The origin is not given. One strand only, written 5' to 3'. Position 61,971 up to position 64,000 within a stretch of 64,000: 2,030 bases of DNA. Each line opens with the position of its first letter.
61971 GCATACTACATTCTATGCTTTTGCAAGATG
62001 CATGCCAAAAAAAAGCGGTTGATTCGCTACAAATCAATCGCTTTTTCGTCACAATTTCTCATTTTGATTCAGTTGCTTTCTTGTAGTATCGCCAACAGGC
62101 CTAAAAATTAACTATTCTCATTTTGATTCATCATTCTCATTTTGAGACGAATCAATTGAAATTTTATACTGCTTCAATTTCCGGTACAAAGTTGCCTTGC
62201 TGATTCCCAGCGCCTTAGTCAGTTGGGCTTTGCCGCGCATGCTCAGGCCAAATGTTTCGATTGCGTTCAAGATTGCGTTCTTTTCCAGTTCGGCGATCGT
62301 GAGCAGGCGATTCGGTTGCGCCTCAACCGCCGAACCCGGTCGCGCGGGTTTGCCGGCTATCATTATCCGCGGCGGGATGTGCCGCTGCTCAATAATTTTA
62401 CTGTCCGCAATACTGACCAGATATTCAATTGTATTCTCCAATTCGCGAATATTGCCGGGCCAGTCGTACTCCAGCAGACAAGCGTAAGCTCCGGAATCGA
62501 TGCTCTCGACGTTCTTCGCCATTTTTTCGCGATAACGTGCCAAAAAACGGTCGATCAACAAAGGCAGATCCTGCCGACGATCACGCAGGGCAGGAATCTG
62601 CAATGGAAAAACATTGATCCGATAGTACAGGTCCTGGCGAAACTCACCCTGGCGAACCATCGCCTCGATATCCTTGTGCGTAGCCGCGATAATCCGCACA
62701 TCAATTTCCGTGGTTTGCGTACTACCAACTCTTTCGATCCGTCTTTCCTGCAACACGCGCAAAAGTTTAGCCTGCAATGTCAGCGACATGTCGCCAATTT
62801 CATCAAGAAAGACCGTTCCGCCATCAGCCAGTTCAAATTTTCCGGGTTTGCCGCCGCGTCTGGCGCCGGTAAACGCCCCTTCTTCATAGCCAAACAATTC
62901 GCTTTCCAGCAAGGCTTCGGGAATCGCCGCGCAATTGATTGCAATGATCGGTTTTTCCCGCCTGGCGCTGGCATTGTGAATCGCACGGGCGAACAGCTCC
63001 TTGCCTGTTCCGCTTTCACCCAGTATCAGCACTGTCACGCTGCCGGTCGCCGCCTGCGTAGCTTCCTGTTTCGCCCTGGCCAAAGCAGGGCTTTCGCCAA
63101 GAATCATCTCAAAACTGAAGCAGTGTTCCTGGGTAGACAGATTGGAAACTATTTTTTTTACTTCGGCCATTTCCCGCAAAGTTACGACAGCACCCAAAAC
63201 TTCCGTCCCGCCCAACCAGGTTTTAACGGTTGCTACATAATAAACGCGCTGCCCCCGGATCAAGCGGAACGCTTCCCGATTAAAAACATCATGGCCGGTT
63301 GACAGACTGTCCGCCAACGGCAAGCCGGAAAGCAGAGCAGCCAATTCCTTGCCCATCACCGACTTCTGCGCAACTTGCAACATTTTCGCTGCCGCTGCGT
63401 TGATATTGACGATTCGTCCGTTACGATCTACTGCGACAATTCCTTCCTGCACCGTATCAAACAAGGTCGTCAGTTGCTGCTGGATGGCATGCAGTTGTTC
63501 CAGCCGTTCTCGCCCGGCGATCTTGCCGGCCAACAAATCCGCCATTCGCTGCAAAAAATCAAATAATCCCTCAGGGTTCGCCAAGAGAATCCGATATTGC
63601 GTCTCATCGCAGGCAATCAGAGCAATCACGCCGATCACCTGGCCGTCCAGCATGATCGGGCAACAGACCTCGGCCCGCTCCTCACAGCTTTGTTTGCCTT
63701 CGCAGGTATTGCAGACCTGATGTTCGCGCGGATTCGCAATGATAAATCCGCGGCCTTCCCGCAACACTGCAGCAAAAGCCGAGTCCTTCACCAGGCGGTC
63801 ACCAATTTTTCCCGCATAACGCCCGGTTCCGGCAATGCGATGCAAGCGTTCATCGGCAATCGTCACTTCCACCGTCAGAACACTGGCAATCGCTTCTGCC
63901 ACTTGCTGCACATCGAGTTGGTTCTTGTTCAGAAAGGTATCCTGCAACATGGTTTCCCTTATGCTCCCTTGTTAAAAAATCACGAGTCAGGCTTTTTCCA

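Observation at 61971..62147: Sigma-54 promoter with 15-mer direct repeats overlapping the 3' end of the activator gene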

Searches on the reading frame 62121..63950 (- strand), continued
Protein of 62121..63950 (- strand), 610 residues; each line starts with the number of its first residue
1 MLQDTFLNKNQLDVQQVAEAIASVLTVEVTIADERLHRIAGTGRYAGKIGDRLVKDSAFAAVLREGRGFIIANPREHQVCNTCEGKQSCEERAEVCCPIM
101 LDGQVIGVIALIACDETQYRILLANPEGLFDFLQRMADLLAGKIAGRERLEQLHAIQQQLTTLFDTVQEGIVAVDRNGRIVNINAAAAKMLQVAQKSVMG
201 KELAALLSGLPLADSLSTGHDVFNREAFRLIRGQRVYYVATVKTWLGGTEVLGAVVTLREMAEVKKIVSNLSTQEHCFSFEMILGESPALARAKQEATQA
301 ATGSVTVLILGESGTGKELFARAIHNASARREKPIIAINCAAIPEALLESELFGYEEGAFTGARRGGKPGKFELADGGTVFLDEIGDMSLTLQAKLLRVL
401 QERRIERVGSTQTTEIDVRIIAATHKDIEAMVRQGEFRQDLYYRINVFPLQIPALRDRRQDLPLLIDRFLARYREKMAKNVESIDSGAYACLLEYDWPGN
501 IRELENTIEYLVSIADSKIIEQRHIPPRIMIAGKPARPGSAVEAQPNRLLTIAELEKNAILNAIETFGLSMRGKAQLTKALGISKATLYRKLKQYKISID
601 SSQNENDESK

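Call 16: find_encoding_contigs(protein=P0110, flank=2500, max_places=2)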
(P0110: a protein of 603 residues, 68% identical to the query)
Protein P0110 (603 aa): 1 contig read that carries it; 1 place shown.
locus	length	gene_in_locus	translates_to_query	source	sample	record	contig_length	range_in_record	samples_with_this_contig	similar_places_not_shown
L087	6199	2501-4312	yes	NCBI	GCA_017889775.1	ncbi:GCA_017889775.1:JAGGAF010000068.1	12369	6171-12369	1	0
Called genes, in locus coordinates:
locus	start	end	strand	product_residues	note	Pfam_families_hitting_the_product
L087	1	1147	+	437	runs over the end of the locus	-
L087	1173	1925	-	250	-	PF03372:Exo_endo_phos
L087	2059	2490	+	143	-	PF22381:Staph_reg_Sar_Rot (faint), PF01978:TrmB (weak), PF12802:MarR_2, PF01047:MarR, PF13412:HTH_24 (faint), PF13463:HTH_27 (weak)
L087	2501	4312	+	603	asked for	PF13185:GAF_2 (weak), PF00989:PAS, PF08448:PAS_4, PF13426:PAS_9 (weak), PF00158:Sigma54_activat, PF01078:Mg_chelatase (faint), PF14532:Sigma54_activ_2, PF25601:AAA_lid_14, +1 more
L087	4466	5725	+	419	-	PF03313:SDH_alpha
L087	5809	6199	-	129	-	PF21631:A9CJY8-like_N, PF13840:ACT_7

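Call 17: find_encoding_contigs(protein=P0112, flank=2500, max_places=2)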
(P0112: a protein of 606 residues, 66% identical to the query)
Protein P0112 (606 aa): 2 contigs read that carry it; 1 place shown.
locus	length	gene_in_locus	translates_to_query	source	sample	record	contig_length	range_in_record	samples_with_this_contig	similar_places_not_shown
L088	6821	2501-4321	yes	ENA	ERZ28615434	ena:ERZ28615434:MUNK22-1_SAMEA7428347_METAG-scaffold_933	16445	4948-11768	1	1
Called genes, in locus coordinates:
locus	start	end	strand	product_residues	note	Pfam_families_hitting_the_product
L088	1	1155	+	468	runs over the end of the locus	-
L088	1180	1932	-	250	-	PF03372:Exo_endo_phos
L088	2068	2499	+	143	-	PF01978:TrmB (weak), PF12802:MarR_2, PF01047:MarR, PF13412:HTH_24 (weak), PF13463:HTH_27 (weak), PF22381:Staph_reg_Sar_Rot (weak)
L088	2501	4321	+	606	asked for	PF13185:GAF_2 (weak), PF00989:PAS, PF08448:PAS_4, PF13426:PAS_9 (weak), PF00158:Sigma54_activat, PF01078:Mg_chelatase (faint), PF14532:Sigma54_activ_2, PF25601:AAA_lid_14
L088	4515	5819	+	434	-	PF03313:SDH_alpha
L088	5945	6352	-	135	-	PF21631:A9CJY8-like_N, PF13840:ACT_7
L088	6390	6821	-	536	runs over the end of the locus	PF00990:GGDEF, PF13487:HD_5, PF01966:HD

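Call 18: find_encoding_contigs(protein=P0116, flank=2500, max_places=2)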
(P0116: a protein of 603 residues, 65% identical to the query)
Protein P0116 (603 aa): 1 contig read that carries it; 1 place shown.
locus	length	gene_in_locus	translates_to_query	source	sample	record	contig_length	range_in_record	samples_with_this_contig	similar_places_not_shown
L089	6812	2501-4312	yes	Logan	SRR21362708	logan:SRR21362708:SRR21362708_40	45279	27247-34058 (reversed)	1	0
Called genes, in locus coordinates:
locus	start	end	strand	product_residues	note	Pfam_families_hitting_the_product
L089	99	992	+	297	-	PF13493:DUF4118, PF13492:GAF_3 (weak)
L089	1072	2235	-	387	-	PF00465:Fe-ADH, PF13685:Fe-ADH_2, PF25137:ADH_Fe_C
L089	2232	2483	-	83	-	-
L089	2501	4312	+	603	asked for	PF13185:GAF_2 (weak), PF00989:PAS, PF08448:PAS_4 (faint), PF13426:PAS_9 (weak), PF00158:Sigma54_activat, PF14532:Sigma54_activ_2, PF07728:AAA_5 (weak), PF25601:AAA_lid_14, +2 more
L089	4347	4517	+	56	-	-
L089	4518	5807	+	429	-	PF03313:SDH_alpha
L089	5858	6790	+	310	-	PF00291:PALP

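Call 19: find_encoding_contigs(protein=P0117, flank=2500, max_places=2)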
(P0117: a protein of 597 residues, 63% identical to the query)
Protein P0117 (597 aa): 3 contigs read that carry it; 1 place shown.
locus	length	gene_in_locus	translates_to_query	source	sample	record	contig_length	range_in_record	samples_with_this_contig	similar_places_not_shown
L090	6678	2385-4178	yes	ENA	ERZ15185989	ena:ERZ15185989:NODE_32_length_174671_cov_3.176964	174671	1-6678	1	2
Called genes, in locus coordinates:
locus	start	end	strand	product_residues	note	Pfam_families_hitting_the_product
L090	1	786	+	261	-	?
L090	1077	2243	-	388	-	PF00465:Fe-ADH, PF13685:Fe-ADH_2, PF25137:ADH_Fe_C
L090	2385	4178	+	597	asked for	PF01590:GAF (weak), PF13185:GAF_2 (weak), PF00989:PAS, PF13188:PAS_8 (weak), PF00158:Sigma54_activat, PF14532:Sigma54_activ_2, PF07728:AAA_5 (weak), PF25601:AAA_lid_14, +3 more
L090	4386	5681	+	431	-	PF03313:SDH_alpha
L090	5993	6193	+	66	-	PF14070:YjfB_motility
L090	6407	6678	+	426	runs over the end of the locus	PF01546:Peptidase_M20, PF07687:M20_dimer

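Call 43: find_homologous_proteins(query=L002:3977-5905:+, max_evalue=1e-40)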
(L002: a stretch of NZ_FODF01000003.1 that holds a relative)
Query L002:3977-5905:+ (643 aa): 8000 proteins with E <= 1e-40 among 8000 candidates; the best 120 are listed.
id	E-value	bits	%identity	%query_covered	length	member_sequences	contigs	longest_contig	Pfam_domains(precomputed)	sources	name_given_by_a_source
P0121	0.0e+0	1410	100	100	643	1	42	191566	PF00158.33,PF07724.21,PF25601.2,PF02954.26,PF18024.8,PF00004.36,PF14532.13,PF07728.21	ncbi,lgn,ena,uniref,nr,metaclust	ncbi:Transcriptional regulator containing PAS, AAA-type ATPase, and DNA-binding Fis domains [Peptost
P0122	0.0e+0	1409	100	100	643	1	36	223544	PF00158.33,PF07724.21,PF25601.2,PF02954.26,PF18024.8,PF00004.36,PF14532.13,PF07728.21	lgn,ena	-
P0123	0.0e+0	1409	100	100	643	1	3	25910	PF00158.33,PF07724.21,PF25601.2,PF02954.26,PF18024.8,PF00004.36,PF14532.13,PF07728.21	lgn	-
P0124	0.0e+0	1408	100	100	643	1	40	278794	PF00158.33,PF07724.21,PF25601.2,PF02954.26,PF00004.36,PF14532.13,PF07728.21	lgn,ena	-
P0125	0.0e+0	1407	100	100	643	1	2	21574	PF00158.33,PF07724.21,PF25601.2,PF02954.26,PF18024.8,PF00004.36,PF14532.13,PF07728.21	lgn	-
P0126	0.0e+0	1407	100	100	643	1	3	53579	PF00158.33,PF07724.21,PF25601.2,PF02954.26,PF18024.8,PF00004.36,PF14532.13,PF07728.21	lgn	-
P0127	0.0e+0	1406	100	100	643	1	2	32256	PF00158.33,PF07724.21,PF25601.2,PF02954.26,PF18024.8,PF00004.36,PF14532.13,PF07728.21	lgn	-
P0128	0.0e+0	1406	100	100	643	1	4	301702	PF00158.33,PF07724.21,PF25601.2,PF02954.26,PF00004.36,PF14532.13,PF07728.21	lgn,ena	-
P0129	0.0e+0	1405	100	100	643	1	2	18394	PF00158.33,PF07724.21,PF25601.2,PF02954.26,PF18024.8,PF00004.36,PF14532.13,PF07728.21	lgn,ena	-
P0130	0.0e+0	1405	100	100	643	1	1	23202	PF00158.33,PF07724.21,PF25601.2,PF02954.26,PF00004.36,PF14532.13,PF07728.21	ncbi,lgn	-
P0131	0.0e+0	1405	100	100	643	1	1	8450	PF00158.33,PF07724.21,PF25601.2,PF02954.26,PF18024.8,PF00004.36,PF14532.13,PF07728.21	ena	-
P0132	0.0e+0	1405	100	100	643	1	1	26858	PF00158.33,PF07724.21,PF25601.2,PF02954.26,PF00004.36,PF14532.13,PF07728.21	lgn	-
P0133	0.0e+0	1404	100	100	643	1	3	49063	PF00158.33,PF07724.21,PF25601.2,PF02954.26,PF18024.8,PF00004.36,PF14532.13,PF07728.21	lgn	-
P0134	0.0e+0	1404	100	100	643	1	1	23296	PF00158.33,PF07724.21,PF25601.2,PF02954.26,PF00004.36,PF14532.13,PF07728.21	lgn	-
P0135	0.0e+0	1403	100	100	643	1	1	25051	PF00158.33,PF07724.21,PF25601.2,PF02954.26,PF18024.8,PF00004.36,PF14532.13,PF07728.21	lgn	-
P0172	7.4e-200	684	53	100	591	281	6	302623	PF00158.33,PF07724.21,PF25601.2,PF02954.26,PF00004.36,PF14532.13,PF07728.21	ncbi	ncbi:TPA: sigma-54 interaction domain-containing protein [Clostridioides difficile]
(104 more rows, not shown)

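Call 44: find_encoding_contigs(protein=P0172, flank=2500, max_places=1)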
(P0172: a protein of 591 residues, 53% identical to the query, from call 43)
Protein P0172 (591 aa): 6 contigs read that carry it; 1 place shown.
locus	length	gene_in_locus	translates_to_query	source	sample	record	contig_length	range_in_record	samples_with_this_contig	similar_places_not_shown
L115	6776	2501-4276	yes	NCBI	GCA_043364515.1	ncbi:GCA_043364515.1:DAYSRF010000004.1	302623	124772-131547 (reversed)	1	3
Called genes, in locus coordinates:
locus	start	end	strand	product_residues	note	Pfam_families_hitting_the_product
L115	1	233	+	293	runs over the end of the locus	PF01925:TauE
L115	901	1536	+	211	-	PF00436:SSB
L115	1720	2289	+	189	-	PF08241:Methyltransf_11 (weak), PF13847:Methyltransf_31 (weak)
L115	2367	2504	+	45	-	-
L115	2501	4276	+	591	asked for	PF00158:Sigma54_activat, PF14532:Sigma54_activ_2, PF00004:AAA (weak), PF07724:AAA_2 (faint), PF07728:AAA_5 (faint), PF25601:AAA_lid_14, PF02954:HTH_8 (weak)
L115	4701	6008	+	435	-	PF03313:SDH_alpha, PF03972:MmgE_PrpD_N (weak)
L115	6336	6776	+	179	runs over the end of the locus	PF00156:Pribosyltran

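Call 60: list_cluster_members(proteins=[P0001, P0110, P0117])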
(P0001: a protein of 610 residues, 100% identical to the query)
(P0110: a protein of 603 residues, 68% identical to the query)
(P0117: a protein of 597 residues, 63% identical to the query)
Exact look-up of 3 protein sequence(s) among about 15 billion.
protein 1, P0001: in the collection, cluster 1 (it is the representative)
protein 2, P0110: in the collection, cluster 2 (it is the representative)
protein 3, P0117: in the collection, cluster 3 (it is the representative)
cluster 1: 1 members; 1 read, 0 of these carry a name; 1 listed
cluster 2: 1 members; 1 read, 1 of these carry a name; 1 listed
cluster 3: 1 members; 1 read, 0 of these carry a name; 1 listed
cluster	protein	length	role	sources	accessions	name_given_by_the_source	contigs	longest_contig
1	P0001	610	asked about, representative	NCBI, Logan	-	-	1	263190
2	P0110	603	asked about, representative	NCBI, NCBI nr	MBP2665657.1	MAG: Fis family transcriptional regulator [Firmicutes bacterium] | Fis family transcriptional regulator [Bacillota bacterium]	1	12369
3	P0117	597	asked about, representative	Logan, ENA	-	-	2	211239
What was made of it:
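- Tried and rejected: It gave no organism name for the window's protein (call 60).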

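Call 62: find_encoding_contigs(protein=P0119, flank=2000, max_places=1)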
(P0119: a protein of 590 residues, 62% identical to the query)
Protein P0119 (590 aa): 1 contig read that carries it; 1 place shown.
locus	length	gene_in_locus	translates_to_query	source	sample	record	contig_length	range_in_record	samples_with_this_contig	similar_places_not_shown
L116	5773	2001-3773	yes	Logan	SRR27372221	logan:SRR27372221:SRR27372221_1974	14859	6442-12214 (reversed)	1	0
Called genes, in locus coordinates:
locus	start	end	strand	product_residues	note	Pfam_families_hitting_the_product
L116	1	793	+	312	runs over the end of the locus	PF13580:SIS_2, PF22198:GKRP_SIS_2 (weak), PF22645:GKRP_SIS_N, PF01380:SIS (weak)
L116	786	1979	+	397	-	PF01979:Amidohydro_1, PF07969:Amidohydro_3 (faint)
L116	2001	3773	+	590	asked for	PF00989:PAS, PF08448:PAS_4 (weak), PF13188:PAS_8 (weak), PF00158:Sigma54_activat, PF14532:Sigma54_activ_2, PF25601:AAA_lid_14, PF02954:HTH_8 (weak), PF18024:HTH_50 (weak), +3 more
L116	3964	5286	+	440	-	PF03313:SDH_alpha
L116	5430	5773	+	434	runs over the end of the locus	PF13620:CarboxypepD_reg, PF00326:Peptidase_S9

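Call 63: find_encoding_contigs(protein=P0115, flank=2000, max_places=1)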
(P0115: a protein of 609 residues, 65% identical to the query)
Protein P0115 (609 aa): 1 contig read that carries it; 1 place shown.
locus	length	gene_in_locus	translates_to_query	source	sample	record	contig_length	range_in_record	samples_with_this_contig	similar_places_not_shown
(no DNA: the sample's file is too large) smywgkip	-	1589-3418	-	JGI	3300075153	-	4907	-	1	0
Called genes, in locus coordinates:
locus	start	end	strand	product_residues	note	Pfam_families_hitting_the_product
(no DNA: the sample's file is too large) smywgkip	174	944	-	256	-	PF03372:Exo_endo_phos, PF14529:Exo_endo_phos_2 (faint)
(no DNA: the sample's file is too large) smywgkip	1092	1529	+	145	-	PF22381:Staph_reg_Sar_Rot (faint), PF12802:MarR_2 (weak), PF01047:MarR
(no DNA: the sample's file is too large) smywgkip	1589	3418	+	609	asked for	PF13185:GAF_2 (faint), PF00989:PAS, PF08448:PAS_4, PF13426:PAS_9 (weak), PF00158:Sigma54_activat, PF14532:Sigma54_activ_2, PF25601:AAA_lid_14, PF02954:HTH_8 (faint)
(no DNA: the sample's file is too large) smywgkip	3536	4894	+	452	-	PF03313:SDH_alpha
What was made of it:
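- Tried and rejected: No DNA was available (call 63).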

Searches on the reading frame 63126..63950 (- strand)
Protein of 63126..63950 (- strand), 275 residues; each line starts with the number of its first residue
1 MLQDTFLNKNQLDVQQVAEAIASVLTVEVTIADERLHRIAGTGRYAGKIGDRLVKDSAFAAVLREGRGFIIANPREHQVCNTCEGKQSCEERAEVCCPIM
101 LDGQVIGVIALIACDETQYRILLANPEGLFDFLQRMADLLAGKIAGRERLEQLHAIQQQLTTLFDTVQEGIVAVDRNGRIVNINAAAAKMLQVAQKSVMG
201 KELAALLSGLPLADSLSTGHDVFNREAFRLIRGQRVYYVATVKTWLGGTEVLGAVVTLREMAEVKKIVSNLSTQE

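Call 39: find_related_loci(query=A1, collection=metagenome_contigs, flank=3000)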
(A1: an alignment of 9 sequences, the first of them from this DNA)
Query A1 (275 aa) in metagenome_contigs; peptide patterns used: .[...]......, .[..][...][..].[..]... (x = any residue, [..] = any of these).
600 stretches matched a pattern (row limit reached: there are more); 25 encode a relative of the query (tblastn E <= 1e-3); 24 distinct loci.
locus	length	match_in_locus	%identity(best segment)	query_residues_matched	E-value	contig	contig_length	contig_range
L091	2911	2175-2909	96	1-245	1e-167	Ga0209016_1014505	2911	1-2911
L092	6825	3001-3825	91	1-275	3e-163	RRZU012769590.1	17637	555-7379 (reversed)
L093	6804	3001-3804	34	12-274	1e-45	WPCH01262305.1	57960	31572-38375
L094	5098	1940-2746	32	7-275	2e-44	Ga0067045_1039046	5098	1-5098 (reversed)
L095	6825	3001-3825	33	5-274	7e-44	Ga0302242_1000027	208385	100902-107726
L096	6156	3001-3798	33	14-274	3e-43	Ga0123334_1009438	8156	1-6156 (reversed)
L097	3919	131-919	34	14-274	3e-42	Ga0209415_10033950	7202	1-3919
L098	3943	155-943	34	14-274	3e-42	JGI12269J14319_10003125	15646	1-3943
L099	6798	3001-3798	32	14-274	1e-41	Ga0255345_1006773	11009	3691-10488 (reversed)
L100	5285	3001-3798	31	14-274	4e-41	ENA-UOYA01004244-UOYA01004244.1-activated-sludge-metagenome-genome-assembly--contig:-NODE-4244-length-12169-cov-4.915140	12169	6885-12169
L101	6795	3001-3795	33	14-274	3e-37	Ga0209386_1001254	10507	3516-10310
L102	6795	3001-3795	31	14-274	4e-37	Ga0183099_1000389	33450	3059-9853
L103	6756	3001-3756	32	14-267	1e-36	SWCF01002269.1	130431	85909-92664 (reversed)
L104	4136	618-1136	39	14-187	7e-36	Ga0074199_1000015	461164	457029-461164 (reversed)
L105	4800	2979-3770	32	14-272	4e-35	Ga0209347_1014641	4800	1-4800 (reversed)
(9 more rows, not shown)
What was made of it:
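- Tried and rejected: metagenome_contigs scan with the sensor-domain alignment (call 39).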
